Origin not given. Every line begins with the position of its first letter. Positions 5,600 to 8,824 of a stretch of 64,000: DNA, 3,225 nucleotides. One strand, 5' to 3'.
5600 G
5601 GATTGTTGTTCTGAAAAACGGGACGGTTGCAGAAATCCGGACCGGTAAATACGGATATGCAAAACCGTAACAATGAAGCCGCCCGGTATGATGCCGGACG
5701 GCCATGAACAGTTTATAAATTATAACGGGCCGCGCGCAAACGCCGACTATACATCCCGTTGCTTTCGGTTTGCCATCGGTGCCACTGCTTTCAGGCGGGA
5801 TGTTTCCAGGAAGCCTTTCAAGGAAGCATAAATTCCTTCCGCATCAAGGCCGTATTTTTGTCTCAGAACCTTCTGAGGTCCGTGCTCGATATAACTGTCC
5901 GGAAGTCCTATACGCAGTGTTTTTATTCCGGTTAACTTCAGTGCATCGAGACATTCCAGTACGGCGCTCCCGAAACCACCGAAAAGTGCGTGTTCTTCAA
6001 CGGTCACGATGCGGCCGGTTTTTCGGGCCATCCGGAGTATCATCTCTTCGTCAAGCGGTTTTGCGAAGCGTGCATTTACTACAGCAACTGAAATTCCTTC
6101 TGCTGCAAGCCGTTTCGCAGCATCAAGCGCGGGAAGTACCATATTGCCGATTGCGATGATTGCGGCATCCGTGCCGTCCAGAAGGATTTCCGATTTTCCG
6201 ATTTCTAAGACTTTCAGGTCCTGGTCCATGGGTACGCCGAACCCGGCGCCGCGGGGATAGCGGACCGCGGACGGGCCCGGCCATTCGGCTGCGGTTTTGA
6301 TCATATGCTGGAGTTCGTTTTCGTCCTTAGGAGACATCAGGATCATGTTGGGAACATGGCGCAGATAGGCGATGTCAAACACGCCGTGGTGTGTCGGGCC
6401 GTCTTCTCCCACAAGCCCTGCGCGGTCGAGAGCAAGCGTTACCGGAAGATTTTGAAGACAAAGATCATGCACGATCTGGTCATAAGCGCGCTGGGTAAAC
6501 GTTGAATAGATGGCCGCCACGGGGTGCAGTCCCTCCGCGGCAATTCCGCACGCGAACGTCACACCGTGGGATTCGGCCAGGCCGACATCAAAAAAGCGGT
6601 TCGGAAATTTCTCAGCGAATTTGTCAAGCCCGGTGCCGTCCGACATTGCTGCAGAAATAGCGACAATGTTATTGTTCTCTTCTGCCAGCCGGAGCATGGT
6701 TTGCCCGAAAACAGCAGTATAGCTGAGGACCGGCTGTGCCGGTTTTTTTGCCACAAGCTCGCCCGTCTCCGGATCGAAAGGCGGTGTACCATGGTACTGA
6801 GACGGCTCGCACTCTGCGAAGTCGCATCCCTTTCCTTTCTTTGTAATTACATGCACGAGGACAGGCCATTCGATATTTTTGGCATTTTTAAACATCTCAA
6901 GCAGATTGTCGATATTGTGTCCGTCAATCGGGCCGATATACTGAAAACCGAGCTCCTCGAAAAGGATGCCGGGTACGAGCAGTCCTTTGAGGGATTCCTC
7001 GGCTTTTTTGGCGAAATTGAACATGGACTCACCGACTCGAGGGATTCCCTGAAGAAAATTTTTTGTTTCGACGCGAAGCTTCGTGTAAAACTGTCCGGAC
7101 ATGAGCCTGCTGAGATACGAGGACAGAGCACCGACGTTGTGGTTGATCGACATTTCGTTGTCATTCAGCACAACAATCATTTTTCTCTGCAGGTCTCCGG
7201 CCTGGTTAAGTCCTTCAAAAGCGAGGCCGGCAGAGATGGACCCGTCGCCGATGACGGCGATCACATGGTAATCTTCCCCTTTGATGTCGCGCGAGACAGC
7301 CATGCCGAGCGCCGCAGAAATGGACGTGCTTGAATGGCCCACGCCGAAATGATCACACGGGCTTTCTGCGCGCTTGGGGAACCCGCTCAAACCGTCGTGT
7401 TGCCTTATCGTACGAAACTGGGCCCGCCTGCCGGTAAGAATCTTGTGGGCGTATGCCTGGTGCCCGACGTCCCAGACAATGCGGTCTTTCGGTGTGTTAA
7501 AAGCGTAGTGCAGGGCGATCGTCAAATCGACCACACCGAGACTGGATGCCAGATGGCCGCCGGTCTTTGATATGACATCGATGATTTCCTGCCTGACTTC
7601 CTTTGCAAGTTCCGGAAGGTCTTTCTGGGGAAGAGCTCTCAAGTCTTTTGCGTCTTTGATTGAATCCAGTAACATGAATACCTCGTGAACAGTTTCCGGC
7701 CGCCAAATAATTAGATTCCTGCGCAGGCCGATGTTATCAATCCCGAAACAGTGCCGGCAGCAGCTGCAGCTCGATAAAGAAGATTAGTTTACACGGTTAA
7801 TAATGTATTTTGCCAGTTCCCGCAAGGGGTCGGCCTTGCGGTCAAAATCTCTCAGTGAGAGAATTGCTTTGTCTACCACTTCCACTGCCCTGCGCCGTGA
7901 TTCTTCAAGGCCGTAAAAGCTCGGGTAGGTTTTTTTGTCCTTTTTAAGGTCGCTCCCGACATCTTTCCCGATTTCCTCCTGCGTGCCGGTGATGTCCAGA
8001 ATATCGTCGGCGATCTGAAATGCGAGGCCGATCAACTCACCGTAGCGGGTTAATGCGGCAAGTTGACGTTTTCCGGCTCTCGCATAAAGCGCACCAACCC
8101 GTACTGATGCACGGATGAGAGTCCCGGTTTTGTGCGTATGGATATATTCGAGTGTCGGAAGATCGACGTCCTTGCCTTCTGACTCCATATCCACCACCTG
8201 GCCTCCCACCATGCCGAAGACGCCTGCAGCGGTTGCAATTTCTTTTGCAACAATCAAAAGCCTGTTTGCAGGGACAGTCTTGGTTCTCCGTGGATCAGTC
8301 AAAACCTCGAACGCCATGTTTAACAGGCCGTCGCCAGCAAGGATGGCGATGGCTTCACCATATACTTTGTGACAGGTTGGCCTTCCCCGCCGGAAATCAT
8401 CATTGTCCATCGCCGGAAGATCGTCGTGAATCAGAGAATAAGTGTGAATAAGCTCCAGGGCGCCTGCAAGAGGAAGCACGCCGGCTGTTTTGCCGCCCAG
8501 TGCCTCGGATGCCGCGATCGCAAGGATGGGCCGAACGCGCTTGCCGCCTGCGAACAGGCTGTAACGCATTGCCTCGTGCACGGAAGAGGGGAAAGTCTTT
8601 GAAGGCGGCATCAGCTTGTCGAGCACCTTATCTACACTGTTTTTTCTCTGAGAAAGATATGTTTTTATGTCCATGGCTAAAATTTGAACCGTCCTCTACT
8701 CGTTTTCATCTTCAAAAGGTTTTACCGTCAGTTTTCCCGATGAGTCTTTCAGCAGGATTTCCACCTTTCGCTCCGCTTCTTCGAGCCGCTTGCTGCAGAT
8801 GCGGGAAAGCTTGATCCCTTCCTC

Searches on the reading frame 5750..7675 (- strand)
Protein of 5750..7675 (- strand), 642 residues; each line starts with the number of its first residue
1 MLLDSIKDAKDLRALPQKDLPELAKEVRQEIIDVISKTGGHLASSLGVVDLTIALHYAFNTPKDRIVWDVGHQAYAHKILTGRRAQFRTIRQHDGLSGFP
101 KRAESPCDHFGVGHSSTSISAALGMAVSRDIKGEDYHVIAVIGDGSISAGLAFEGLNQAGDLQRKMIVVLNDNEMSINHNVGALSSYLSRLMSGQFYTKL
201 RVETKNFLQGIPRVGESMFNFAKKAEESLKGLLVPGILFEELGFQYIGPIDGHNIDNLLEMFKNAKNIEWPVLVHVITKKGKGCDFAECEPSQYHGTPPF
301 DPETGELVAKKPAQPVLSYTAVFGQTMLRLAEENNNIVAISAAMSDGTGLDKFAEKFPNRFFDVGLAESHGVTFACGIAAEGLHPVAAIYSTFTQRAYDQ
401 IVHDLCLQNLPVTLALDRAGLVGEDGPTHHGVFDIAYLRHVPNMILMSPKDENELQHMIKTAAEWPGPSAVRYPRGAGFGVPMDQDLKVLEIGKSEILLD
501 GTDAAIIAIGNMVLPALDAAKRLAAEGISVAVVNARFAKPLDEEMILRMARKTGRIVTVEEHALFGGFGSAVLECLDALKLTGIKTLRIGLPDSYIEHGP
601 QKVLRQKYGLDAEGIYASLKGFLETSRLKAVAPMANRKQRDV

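Call 47: search_protein_families(library=pfam, proteins=[window:5750-7675:-], max_evalue=0.00001)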
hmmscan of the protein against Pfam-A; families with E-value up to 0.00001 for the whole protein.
window:5750-7675:- (642 aa): 4 families
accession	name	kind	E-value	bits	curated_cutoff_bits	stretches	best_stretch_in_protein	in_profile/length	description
PF13292.11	DXP_synthase_N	-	2.2e-126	421.2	21.2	1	3-278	1-274/274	1-deoxy-D-xylulose-5-phosphate synthase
PF02779.29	Transket_pyr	-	1.4e-48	165.3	27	1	318-477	4-171/174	Transketolase, pyrimidine binding domain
PF02780.25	Transketolase_C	-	2.8e-35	121.4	25.9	1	493-615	1-124/124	Transketolase, C-terminal domain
PF00456.26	Transketolase_N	-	1.7e-06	27.7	22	0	24-182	6-192/334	Transketolase, thiamine diphosphate binding domain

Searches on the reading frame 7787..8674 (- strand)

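Call 47: search_protein_families(library=pfam, proteins=[window:7787-8674:-], max_evalue=0.00001)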
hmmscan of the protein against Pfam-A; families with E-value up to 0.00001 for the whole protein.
window:7787-8674:- (296 aa): 1 family
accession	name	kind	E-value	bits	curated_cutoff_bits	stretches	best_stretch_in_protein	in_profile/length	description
PF00348.22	polyprenyl_synt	-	5.2e-61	206.5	27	1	32-269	4-232/251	Polyprenyl synthetase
